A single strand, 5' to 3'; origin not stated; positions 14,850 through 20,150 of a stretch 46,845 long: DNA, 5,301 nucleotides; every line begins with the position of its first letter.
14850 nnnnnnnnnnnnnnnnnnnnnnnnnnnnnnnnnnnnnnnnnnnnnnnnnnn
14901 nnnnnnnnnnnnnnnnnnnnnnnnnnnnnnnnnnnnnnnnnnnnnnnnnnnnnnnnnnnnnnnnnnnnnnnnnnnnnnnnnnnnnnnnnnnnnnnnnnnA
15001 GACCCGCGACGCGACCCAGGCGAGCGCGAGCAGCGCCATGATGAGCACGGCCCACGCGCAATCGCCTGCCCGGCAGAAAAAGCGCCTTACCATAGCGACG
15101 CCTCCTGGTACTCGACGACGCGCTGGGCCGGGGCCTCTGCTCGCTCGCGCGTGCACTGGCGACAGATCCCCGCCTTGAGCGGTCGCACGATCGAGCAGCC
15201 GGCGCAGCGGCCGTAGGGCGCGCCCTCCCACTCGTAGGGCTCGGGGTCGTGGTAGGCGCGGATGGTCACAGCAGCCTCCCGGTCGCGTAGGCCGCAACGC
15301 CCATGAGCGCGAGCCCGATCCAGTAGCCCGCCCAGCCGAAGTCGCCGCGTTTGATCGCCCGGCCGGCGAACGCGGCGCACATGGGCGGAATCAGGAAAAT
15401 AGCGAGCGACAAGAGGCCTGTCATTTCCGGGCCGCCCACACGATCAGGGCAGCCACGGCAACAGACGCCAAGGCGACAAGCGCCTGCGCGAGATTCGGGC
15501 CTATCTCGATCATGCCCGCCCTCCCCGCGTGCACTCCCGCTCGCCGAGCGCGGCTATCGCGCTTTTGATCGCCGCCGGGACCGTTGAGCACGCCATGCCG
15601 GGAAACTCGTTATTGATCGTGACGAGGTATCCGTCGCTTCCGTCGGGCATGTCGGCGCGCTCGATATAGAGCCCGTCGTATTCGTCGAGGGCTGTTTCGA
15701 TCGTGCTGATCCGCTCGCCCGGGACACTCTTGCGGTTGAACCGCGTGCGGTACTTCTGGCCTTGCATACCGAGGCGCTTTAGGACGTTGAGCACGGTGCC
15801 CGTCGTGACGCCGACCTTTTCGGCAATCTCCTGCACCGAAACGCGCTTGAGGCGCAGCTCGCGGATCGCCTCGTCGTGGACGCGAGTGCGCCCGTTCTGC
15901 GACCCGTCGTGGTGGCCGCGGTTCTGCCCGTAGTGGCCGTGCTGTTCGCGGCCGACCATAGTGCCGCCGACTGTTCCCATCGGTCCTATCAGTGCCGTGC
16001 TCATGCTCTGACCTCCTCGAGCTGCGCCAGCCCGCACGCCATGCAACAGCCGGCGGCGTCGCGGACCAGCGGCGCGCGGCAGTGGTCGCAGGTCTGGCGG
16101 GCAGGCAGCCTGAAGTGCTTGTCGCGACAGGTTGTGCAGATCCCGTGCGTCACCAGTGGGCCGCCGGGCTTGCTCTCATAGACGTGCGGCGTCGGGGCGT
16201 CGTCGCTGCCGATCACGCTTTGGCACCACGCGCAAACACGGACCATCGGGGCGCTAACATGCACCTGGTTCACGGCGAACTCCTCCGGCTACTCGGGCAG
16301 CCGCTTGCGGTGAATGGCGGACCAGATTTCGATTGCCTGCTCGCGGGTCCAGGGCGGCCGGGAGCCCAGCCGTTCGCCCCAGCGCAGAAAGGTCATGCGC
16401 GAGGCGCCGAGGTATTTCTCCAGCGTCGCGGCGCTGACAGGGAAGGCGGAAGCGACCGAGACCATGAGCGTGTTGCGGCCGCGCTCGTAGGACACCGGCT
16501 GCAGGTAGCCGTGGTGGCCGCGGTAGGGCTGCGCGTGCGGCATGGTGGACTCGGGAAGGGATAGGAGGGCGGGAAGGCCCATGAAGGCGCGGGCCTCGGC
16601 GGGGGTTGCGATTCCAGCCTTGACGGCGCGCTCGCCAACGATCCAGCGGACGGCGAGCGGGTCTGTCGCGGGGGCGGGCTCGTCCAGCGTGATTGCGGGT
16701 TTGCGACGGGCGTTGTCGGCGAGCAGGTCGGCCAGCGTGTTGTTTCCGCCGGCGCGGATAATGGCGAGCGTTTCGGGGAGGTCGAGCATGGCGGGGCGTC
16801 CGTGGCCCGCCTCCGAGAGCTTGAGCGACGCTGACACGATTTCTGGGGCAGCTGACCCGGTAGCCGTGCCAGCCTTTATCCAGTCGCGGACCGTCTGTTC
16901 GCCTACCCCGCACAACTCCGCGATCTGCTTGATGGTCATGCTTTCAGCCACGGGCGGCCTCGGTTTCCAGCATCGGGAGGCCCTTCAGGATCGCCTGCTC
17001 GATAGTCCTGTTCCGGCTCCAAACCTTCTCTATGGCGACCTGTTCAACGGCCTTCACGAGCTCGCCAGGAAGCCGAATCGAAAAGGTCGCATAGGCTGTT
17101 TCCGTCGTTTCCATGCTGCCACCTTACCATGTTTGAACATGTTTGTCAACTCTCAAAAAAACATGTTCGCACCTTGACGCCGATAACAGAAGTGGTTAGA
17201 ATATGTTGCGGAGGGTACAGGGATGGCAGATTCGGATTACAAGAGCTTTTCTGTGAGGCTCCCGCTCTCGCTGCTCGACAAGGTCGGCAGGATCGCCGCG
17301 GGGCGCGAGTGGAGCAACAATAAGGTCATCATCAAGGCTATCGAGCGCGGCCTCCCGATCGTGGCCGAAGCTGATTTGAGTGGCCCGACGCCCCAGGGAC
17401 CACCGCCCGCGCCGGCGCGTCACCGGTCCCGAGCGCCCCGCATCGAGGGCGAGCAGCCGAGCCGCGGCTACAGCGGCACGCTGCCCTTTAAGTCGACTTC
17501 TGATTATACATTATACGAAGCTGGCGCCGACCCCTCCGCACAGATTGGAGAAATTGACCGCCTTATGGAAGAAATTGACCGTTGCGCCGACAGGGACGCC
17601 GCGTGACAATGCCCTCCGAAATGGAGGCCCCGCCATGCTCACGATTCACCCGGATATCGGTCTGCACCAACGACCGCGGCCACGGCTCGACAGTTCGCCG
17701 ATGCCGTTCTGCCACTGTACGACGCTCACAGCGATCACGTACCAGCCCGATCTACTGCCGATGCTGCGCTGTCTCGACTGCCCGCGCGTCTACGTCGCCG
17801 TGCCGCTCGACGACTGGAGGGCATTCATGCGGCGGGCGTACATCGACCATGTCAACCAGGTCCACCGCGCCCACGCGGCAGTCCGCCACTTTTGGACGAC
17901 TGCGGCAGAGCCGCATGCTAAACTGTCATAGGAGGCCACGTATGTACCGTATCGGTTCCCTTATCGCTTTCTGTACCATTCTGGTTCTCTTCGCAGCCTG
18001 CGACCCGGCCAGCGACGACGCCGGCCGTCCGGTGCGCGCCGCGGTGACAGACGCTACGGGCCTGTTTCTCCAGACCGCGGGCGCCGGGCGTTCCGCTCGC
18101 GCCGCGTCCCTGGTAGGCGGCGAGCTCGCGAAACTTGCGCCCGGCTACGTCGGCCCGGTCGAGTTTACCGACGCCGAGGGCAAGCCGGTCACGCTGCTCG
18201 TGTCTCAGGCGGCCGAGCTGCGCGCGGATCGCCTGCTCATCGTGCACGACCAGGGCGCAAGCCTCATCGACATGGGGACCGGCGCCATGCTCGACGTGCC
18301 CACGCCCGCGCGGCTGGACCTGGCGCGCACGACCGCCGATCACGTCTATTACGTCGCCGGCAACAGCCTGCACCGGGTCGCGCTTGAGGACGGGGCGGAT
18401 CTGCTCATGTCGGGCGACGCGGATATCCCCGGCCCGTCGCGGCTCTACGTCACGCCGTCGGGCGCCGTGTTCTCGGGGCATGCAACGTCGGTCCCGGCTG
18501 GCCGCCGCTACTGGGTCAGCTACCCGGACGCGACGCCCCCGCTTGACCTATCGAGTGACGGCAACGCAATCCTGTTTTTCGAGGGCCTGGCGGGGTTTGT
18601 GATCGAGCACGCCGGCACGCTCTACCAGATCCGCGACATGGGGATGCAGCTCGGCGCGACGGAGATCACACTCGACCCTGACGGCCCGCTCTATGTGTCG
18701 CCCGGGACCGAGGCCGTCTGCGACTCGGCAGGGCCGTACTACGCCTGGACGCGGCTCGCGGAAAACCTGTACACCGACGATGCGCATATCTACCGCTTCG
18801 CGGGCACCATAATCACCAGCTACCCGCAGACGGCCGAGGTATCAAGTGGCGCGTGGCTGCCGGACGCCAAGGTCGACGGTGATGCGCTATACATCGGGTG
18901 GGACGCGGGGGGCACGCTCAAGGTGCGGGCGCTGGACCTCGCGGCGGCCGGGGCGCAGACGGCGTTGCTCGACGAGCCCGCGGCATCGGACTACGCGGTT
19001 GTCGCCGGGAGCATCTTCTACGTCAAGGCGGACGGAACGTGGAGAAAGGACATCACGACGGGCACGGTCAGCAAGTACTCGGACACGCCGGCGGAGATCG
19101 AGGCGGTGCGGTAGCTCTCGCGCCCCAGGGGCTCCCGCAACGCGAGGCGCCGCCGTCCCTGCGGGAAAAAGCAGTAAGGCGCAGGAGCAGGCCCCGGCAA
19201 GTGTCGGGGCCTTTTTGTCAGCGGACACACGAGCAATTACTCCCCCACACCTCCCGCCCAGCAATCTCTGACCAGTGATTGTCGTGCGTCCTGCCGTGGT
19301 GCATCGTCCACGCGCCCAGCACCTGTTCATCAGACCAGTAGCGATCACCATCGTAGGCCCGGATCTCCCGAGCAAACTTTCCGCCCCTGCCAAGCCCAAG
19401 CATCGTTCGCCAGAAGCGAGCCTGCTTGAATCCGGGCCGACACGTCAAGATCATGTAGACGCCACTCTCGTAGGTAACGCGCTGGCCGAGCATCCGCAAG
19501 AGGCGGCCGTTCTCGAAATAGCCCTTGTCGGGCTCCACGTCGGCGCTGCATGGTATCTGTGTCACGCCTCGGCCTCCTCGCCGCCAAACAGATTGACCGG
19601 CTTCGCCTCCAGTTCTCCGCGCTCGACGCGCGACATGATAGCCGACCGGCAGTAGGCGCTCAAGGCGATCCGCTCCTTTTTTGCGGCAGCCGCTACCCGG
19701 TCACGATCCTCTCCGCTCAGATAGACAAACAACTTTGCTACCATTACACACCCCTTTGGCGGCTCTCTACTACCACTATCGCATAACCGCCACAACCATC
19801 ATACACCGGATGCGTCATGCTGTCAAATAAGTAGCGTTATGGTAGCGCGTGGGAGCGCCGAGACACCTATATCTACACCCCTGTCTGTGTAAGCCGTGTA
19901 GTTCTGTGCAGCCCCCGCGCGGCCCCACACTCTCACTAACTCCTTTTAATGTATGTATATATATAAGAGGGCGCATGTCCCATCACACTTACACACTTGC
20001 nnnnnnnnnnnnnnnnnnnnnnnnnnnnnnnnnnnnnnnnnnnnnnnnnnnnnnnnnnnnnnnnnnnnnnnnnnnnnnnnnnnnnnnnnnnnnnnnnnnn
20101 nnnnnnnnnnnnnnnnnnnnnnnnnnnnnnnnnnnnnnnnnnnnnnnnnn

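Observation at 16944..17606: Divergent pair of paralogous ribbon-helix-helix regulators around a 108-bp operator/promoter region: candidate RHH-only genetic switch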

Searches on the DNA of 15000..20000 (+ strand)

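Call 3: search_dna_similar(query=window:15000-20000:+, collection=phages, mode=near, max_rows=20)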
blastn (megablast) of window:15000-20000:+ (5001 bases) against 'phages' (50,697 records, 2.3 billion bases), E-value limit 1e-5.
No match.

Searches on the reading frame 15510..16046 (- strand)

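Call 9: search_protein_families(library=pfam, max_evalue=1, proteins=[window:15510-16046:-])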
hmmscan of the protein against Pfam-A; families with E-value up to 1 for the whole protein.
window:15510-16046:- (178 aa): 22 families
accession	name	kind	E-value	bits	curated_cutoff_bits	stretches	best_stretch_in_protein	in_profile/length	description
PF08279.18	HTH_11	-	0.00028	21.2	25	1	63-96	8-43/55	HTH domain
PF13412.12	HTH_24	-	0.00054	19.9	21.9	1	68-92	17-41/48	Winged helix-turn-helix DNA-binding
PF13936.12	HTH_38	-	0.00094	19.3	27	1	59-91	11-43/44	Helix-turn-helix domain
PF13542.12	HTH_Tnp_ISL3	-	0.0012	18.7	27.4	1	60-92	19-50/51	Helix-turn-helix domain of transposase family ISL3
PF13404.12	HTH_AsnC-type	-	0.0016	18.7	27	1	68-92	17-41/42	AsnC-type helix-turn-helix domain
PF13384.12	HTH_23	-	0.002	18.3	24.6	1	63-91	13-40/50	Homeodomain-like domain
PF01047.28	MarR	-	0.0039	17.5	24.6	1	68-96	17-45/59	MarR family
PF14493.12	HTH_40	-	0.0042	17.8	27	1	66-123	10-64/89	Helix-turn-helix domain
PF01418.23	HTH_6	-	0.0063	16.9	28.3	1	67-96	33-62/77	Helix-turn-helix domain, rpiR family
PF04760.21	IF2_N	-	0.0069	16.6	25.3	1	68-94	3-29/53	Translation initiation factor IF-2, N-terminal region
PF15978.11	TnsD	-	0.031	13.7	32.4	1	58-102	188-233/355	Tn7-like transposition protein D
PF00440.29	TetR_N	-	0.036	14.3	24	1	68-85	16-33/47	Bacterial regulatory proteins, tetR family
PF04967.18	HTH_10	-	0.037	14.3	23.1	1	67-91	22-46/53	HTH DNA binding domain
PF08281.18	Sigma70_r4_2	-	0.038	14.1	25.7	1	65-85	23-43/54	Sigma-70, region 4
PF22451.2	NirdL-like_HTH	-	0.055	13.5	27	1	72-96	20-44/47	Siroheme decarboxylase NirDL-like HTH domain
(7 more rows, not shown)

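Call 10: search_protein_families(library=phrogs, max_evalue=0.1, proteins=[window:15510-16046:-])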
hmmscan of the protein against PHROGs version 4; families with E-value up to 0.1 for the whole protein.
window:15510-16046:- (178 aa): 14 families
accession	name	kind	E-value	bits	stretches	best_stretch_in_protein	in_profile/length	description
phrog_17740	-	unknown function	7.8e-05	23.4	1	59-90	6-38/62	-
phrog_7545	-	DNA, RNA and nucleotide metabolism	8.9e-05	23.7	1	68-148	18-76/160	HNH endonuclease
phrog_7061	-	DNA, RNA and nucleotide metabolism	0.00016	23.1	1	59-92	35-68/70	HTH DNA binding protein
phrog_323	-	transcription regulation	0.00018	22.1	1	50-105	146-199/319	transcriptional regulator, D5-like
phrog_125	-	DNA, RNA and nucleotide metabolism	0.00032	21.3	1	43-108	153-219/254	DNA invertase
phrog_8446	-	DNA, RNA and nucleotide metabolism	0.00033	21.4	1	15-102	29-106/211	HNH endonuclease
phrog_664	-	DNA, RNA and nucleotide metabolism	0.001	20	1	51-115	35-92/210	DNA binding protein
phrog_3855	-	DNA, RNA and nucleotide metabolism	0.016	16.6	1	38-92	49-103/115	HTH DNA binding protein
phrog_20223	-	unknown function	0.018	15.7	1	66-100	15-49/215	-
phrog_3910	-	transcription regulation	0.021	14.8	1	59-99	76-116/356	transcriptional regulator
phrog_8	-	transcription regulation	0.022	15.2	1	60-90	80-111/346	transcriptional regulator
phrog_769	-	transcription regulation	0.037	15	1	57-92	12-48/89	transcriptional repressor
phrog_4151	-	DNA, RNA and nucleotide metabolism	0.049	14.4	1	62-99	14-51/154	DNA binding protein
phrog_1303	-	DNA, RNA and nucleotide metabolism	0.066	13.9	1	50-98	21-69/184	DNA binding protein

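Call 89: search_protein_families(library=padloc, max_evalue=0.01, proteins=[window:15510-16046:-])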
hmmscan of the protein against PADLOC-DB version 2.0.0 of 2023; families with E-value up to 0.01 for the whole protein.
window:15510-16046:- (178 aa): 2 families
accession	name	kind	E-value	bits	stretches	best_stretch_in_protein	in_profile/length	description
PDLC04133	mad1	-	0.00016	19.9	1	68-93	5-30/60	mads_1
PDLC03565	REase_II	-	0.004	14.3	1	62-105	122-165/359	Type II restriction enzyme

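Call 90: search_protein_families(library=ncbifam, max_evalue=0.01, proteins=[window:15510-16046:-])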
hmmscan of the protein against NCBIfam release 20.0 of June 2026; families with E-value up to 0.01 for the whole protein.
window:15510-16046:- (178 aa): 3 families
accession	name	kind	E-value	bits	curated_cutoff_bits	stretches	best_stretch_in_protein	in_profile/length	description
NF033546.1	transpos_IS21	equivalog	0.0057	16.2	160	1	61-122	1-63/294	IS21 family transposase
NF033550.5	transpos_ISL3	equivalog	0.0068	15.5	180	1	50-99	69-118/370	ISL3 family transposase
NF033558.1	transpos_IS1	equivalog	0.007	16.3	100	1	49-98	36-85/199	IS1 family transposase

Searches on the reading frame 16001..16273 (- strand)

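Call 9: search_protein_families(library=pfam, max_evalue=1, proteins=[window:16001-16273:-])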
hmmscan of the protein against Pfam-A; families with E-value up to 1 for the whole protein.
window:16001-16273:- (90 aa): 4 families
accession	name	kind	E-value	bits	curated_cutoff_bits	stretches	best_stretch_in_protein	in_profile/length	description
PF18912.6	DZR_2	-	0.085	13.1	27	1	46-81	10-43/56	Double zinc ribbon domain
PF24232.1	DUF7445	-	0.11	13.1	27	1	10-49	27-73/142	Family of unknown function (DUF7445)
PF00130.28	C1_1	-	0.3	11.4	26.5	1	53-82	5-36/53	Phorbol esters/diacylglycerol binding domain (C1 domain)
PF11575.13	FhuF_C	-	0.37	11.1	20.5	0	53-65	7-19/21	FhuF 2Fe-2S C-terminal domain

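Call 10: search_protein_families(library=phrogs, max_evalue=0.1, proteins=[window:16001-16273:-])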
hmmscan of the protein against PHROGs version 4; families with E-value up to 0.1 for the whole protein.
window:16001-16273:- (90 aa): 0 families

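Call 89: search_protein_families(library=padloc, max_evalue=0.01, proteins=[window:16001-16273:-])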
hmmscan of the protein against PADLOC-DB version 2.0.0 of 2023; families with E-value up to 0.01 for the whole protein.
window:16001-16273:- (90 aa): 0 families

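Call 90: search_protein_families(library=ncbifam, max_evalue=0.01, proteins=[window:16001-16273:-])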
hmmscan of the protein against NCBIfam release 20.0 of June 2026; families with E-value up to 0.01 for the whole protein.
window:16001-16273:- (90 aa): 0 families

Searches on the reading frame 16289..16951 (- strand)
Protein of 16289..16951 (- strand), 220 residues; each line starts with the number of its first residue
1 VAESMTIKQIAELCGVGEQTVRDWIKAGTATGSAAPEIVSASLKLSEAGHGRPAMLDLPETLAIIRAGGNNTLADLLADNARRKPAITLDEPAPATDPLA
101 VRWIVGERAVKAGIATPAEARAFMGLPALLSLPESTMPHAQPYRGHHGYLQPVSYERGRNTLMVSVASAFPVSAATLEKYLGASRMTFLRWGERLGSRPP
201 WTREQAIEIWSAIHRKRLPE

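Call 9: search_protein_families(library=pfam, max_evalue=1, proteins=[window:16289-16951:-])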
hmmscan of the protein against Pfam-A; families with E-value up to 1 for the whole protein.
window:16289-16951:- (220 aa): 22 families
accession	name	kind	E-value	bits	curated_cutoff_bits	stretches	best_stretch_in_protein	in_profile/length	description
PF13384.12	HTH_23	-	8.5e-07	29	24.6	1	3-27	16-40/50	Homeodomain-like domain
PF12728.13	HTH_17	-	3e-06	27.8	27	1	5-28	2-25/51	Helix-turn-helix domain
PF13551.12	HTH_29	-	2.4e-05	24.8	28.1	1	3-32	10-40/64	Winged helix-turn helix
PF13542.12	HTH_Tnp_ISL3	-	8.4e-05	22.4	27.4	1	2-26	24-48/51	Helix-turn-helix domain of transposase family ISL3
PF13518.12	HTH_28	-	0.00013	22.4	25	1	2-26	10-34/52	Helix-turn-helix domain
PF08281.18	Sigma70_r4_2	-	0.0017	18.4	25.7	1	3-26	25-48/54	Sigma-70, region 4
PF00376.29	MerR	-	0.0019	18.4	28.2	1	6-28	1-23/38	MerR family regulatory protein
PF13730.12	HTH_36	-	0.0042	17.3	25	1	7-26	28-47/55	Helix-turn-helix domain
PF01381.28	HTH_3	-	0.011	16.2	23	1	5-29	10-34/55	Helix-turn-helix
PF13338.12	AbiEi_4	-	0.02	15.4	25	0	6-28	15-36/49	Transcriptional regulator, AbiEi antitoxin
PF08822.17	DUF1804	-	0.02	15.2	29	1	2-32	17-47/164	Protein of unknown function (DUF1804)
PF07037.17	YfeC-like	-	0.045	14.5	22.9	1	5-37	1-33/122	Transcription regulator YfeC-like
PF13411.12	MerR_1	-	0.045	14.3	21.6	1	5-28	1-24/69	MerR HTH family regulatory protein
PF08220.18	HTH_DeoR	-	0.053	13.7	21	1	4-22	14-32/57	DeoR-like helix-turn-helix domain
PF02796.21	HTH_7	-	0.079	13.5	23.8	0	5-21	22-38/45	Helix-turn-helix domain of resolvase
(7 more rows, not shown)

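Call 10: search_protein_families(library=phrogs, max_evalue=0.1, proteins=[window:16289-16951:-])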
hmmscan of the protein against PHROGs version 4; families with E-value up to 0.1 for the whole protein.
window:16289-16951:- (220 aa): 20 families
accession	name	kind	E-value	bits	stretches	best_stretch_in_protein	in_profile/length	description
phrog_66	-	integration and excision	3.6e-05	24.6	1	3-29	92-118/412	excisionase and transcriptional regulator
phrog_2474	-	transcription regulation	0.00034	21.5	1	5-30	49-74/118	MerR-like transcriptional regulator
phrog_1763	-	DNA, RNA and nucleotide metabolism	0.00053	20.6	1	6-32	8-35/60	HTH DNA binding protein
phrog_57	-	head and packaging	0.00064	20.6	1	2-30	10-38/199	terminase small subunit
phrog_4151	-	DNA, RNA and nucleotide metabolism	0.00071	20.4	1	3-28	19-44/154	DNA binding protein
phrog_8446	-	DNA, RNA and nucleotide metabolism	0.00074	20.2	1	2-28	26-52/211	HNH endonuclease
phrog_7061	-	DNA, RNA and nucleotide metabolism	0.0023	19.5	1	2-27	42-67/70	HTH DNA binding protein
phrog_2538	-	head and packaging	0.0023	19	1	4-26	18-40/129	terminase small subunit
phrog_141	-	head and packaging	0.0051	17.2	1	4-28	15-38/183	terminase small subunit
phrog_4779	-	transcription regulation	0.0092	17.5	1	4-40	15-53/98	transcriptional regulator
phrog_2907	-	integration and excision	0.014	16.8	1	2-30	4-32/117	excisionase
phrog_1553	-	integration and excision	0.014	16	0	1-32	1-31/65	excisionase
phrog_6401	-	DNA, RNA and nucleotide metabolism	0.016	16.1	1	5-28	10-33/64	DNA binding protein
phrog_664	-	DNA, RNA and nucleotide metabolism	0.019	15.8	0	6-53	54-82/210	DNA binding protein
phrog_9366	-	integration and excision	0.034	15.2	1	3-27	80-104/109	transposase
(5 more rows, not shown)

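Call 66: search_dna_similar(query=window:16289-16951:-, collection=phages, mode=protein, max_evalue=0.001, max_rows=15)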
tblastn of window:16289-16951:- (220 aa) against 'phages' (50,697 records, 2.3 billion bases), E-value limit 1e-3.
No match.

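Call 78: find_related_loci(query=A8, collection=genome_contigs, flank=6000)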
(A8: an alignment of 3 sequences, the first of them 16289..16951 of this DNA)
Query A8 (220 aa) in genome_contigs; peptide patterns used: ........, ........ (x = any residue, [..] = any of these).
34 stretches matched a pattern, but none encodes a relative of the query by tblastn (E <= 1e-3).

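Call 79: find_related_loci(query=A8, collection=viral_contigs, flank=6000)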
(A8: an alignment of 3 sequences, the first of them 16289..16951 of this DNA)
Query A8 (220 aa) in viral_contigs; peptide patterns used: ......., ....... (x = any residue, [..] = any of these).
49 stretches matched a pattern, but none encodes a relative of the query by tblastn (E <= 1e-3).

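Call 89: search_protein_families(library=padloc, max_evalue=0.01, proteins=[window:16289-16951:-])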
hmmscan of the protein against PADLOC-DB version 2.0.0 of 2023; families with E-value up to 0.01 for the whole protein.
window:16289-16951:- (220 aa): 1 family
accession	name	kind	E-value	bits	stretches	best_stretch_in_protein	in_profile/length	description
PDLC04133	mad1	-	9.5e-09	33.4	1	3-29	4-30/60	mads_1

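Call 90: search_protein_families(library=ncbifam, max_evalue=0.01, proteins=[window:16289-16951:-])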
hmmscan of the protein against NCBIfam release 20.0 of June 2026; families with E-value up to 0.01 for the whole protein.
window:16289-16951:- (220 aa): 5 families
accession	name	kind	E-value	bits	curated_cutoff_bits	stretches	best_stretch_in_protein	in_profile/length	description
TIGR01764.1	excise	domain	1.4e-06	28.5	28.8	1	5-29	2-26/49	excisionase family DNA-binding protein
NF033545.0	transpos_IS630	equivalog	0.00014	21.4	100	1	4-65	12-65/299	IS630 family transposase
NF046037.1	carphisopro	domain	0.00086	19.5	38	0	7-30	11-34/54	carph-isopro domain-containing protein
TIGR03879.1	near_KaiC_dom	domain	0.0029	18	65.1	1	4-30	35-61/91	probable regulatory domain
NF033787.1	HTH_BldC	subfamily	0.0054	16.6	77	0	4-29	2-27/49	BldC family transcriptional regulator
